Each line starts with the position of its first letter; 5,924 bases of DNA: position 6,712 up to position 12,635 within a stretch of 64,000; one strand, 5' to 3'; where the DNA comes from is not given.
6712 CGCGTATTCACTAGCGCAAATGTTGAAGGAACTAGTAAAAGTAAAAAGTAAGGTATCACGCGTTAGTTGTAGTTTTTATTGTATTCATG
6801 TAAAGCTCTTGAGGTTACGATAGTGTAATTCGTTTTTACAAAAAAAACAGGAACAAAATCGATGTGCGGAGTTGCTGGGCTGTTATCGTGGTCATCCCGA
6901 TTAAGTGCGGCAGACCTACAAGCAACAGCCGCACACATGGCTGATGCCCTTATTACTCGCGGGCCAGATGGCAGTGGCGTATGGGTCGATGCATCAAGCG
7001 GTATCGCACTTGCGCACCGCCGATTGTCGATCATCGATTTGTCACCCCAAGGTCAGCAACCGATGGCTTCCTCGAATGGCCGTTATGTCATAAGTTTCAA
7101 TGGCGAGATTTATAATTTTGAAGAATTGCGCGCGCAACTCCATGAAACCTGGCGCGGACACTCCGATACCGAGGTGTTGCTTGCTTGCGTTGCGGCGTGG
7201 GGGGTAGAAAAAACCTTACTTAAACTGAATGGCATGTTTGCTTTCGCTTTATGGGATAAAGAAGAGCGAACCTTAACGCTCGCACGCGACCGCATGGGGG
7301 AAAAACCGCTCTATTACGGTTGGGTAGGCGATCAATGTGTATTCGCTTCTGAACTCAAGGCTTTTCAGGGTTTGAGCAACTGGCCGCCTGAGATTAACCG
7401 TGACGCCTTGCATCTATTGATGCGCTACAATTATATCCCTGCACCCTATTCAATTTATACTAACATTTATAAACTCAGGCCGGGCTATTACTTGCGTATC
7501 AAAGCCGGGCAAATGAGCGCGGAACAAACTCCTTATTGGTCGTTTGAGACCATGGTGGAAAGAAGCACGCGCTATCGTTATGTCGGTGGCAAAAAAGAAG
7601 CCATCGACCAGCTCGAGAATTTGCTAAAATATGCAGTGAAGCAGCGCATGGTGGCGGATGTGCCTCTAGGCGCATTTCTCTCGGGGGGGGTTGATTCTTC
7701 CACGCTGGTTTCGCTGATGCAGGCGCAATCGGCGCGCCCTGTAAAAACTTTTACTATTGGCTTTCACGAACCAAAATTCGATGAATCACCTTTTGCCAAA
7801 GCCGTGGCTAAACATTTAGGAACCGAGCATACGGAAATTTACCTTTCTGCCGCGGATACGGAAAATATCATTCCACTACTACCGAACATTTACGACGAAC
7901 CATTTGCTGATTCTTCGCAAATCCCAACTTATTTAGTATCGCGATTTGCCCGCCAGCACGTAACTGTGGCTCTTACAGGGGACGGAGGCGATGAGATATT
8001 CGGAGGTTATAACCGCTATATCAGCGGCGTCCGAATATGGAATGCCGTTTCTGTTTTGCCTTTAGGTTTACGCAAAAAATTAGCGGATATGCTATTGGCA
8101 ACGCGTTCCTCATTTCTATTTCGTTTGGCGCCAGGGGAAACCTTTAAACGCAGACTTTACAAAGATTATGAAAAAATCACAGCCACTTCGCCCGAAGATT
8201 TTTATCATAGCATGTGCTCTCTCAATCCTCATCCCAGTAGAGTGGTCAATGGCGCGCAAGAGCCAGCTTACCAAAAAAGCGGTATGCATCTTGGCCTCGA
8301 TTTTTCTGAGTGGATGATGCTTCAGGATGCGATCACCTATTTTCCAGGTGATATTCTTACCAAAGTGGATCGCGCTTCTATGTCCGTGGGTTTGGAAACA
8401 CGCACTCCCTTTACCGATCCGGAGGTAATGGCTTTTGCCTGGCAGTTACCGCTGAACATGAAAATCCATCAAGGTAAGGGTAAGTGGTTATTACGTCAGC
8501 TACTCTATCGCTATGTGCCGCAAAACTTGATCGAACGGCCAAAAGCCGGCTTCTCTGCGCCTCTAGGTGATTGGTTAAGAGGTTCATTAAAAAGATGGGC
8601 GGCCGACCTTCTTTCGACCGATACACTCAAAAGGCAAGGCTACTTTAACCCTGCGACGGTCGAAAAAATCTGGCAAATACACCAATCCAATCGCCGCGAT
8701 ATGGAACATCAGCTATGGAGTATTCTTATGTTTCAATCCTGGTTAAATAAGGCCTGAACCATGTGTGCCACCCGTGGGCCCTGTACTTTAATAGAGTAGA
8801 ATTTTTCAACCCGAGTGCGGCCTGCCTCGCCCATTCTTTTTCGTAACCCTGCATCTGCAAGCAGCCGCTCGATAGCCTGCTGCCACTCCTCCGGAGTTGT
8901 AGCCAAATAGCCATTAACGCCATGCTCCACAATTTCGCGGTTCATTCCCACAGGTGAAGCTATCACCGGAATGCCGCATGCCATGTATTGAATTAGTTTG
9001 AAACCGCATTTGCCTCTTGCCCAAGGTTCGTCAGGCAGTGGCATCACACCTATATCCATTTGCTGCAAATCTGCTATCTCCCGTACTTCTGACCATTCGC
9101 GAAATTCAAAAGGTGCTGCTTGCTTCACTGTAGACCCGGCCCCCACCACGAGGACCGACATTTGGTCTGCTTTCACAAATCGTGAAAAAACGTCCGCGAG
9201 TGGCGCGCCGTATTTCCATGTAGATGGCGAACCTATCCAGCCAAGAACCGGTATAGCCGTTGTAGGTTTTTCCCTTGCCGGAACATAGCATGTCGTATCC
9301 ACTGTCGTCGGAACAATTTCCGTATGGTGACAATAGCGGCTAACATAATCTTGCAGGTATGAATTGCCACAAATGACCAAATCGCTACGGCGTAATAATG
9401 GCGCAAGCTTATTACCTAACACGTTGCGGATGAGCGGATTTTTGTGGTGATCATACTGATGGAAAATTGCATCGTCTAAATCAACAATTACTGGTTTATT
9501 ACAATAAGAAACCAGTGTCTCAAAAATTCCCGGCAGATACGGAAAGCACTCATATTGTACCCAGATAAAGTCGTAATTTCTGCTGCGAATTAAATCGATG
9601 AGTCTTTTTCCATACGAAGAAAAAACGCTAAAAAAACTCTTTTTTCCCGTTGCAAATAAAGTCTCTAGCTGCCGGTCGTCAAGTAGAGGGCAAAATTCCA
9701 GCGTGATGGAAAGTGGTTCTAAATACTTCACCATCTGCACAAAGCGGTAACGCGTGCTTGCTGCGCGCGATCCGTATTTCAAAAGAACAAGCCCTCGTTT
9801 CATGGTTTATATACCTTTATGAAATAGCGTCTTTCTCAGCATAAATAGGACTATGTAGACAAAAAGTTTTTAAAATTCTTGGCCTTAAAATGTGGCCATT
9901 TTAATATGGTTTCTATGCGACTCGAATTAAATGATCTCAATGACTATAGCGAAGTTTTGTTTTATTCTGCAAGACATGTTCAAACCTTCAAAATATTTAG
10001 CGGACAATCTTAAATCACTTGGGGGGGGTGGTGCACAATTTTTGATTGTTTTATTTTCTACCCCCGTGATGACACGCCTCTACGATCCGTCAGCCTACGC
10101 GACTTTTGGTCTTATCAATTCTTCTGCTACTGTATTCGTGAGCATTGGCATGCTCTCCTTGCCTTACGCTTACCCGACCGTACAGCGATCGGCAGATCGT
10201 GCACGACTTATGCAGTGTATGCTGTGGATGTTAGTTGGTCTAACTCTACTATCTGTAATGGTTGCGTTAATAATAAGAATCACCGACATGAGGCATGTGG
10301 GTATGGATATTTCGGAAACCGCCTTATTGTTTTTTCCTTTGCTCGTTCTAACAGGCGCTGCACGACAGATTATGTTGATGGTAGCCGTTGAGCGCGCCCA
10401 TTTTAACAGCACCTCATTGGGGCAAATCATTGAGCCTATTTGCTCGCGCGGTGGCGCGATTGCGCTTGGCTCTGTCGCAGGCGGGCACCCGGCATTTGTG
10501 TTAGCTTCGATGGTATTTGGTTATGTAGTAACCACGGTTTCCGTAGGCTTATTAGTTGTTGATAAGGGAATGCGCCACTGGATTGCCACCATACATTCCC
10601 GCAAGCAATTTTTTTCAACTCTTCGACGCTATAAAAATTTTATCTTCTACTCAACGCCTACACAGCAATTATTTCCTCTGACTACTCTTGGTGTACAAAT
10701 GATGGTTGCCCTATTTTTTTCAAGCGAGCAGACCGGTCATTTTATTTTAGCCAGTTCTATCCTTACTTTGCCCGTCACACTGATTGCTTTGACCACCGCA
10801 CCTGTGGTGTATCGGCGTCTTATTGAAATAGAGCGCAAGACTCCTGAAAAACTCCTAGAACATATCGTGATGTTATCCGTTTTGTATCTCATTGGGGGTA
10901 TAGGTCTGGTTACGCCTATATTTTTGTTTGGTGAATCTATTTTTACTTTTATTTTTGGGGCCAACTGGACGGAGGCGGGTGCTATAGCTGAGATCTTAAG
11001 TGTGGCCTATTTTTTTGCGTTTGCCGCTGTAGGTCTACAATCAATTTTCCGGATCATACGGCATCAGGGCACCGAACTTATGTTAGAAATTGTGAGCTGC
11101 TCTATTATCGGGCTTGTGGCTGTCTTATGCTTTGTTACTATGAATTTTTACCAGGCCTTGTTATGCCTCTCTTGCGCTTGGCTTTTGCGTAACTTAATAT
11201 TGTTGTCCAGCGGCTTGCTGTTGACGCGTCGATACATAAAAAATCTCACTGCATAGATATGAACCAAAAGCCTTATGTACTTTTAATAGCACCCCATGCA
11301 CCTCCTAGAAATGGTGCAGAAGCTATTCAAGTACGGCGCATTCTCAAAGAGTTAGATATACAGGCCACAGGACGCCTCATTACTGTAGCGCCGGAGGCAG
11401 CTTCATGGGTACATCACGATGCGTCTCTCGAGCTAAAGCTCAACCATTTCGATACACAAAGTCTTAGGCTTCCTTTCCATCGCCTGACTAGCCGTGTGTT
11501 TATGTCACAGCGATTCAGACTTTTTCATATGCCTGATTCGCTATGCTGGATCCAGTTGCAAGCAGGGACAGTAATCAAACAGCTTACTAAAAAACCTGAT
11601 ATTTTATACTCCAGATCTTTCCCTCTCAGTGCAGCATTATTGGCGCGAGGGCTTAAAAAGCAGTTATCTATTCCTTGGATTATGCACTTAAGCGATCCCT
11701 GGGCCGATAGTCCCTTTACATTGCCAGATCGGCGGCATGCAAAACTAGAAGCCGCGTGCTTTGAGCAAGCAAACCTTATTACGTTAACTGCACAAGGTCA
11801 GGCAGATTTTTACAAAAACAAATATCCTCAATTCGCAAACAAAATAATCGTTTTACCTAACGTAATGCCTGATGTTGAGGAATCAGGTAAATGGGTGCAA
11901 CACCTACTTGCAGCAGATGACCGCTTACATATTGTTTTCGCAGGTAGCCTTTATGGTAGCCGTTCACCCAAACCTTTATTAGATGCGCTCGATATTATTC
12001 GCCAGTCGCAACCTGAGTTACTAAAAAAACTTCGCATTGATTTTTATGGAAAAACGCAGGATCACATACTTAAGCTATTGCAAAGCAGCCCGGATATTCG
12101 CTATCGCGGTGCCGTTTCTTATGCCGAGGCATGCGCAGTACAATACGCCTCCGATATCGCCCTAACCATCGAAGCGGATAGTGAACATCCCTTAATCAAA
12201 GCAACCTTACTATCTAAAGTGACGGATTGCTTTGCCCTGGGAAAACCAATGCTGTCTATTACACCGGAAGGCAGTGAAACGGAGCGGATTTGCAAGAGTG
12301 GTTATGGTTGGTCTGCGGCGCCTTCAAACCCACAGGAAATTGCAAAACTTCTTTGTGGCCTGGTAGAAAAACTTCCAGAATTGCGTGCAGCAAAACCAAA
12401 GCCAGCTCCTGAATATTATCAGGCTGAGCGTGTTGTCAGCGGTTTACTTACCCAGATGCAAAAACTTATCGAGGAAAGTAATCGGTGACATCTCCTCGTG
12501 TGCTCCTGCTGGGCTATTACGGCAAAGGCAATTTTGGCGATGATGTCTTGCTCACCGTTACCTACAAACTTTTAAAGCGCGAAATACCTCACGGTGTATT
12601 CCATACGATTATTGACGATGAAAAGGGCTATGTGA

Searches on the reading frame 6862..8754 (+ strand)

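Call 57: search_protein_families(library=pfam, proteins=[window:6862-8754:+], max_evalue=0.00001)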
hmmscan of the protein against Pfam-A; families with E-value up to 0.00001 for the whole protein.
window:6862-8754:+ (631 aa): 4 families
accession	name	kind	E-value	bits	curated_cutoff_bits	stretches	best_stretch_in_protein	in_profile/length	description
PF00733.27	Asn_synthase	-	4.8e-113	378.9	21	1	251-628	2-353/354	Asparagine synthase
PF13522.11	GATase_6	-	1e-45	155.3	27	1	35-164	1-130/130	Glutamine amidotransferase domain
PF13537.11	GATase_7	-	2.4e-44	150.7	25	1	52-169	1-122/123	Glutamine amidotransferase domain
PF12481.13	DUF3700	-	5.8e-06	26.4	27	1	112-164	119-171/228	Aluminium induced protein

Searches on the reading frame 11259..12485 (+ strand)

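Call 57: search_protein_families(library=pfam, proteins=[window:11259-12485:+], max_evalue=0.00001)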
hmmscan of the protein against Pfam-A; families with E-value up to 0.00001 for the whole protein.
window:11259-12485:+ (409 aa): 1 family
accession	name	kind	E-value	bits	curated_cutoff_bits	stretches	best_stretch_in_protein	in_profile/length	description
PF13579.12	Glyco_trans_4_4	-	7.1e-07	30.1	29.7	1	63-201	32-157/158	Glycosyl transferase 4-like domain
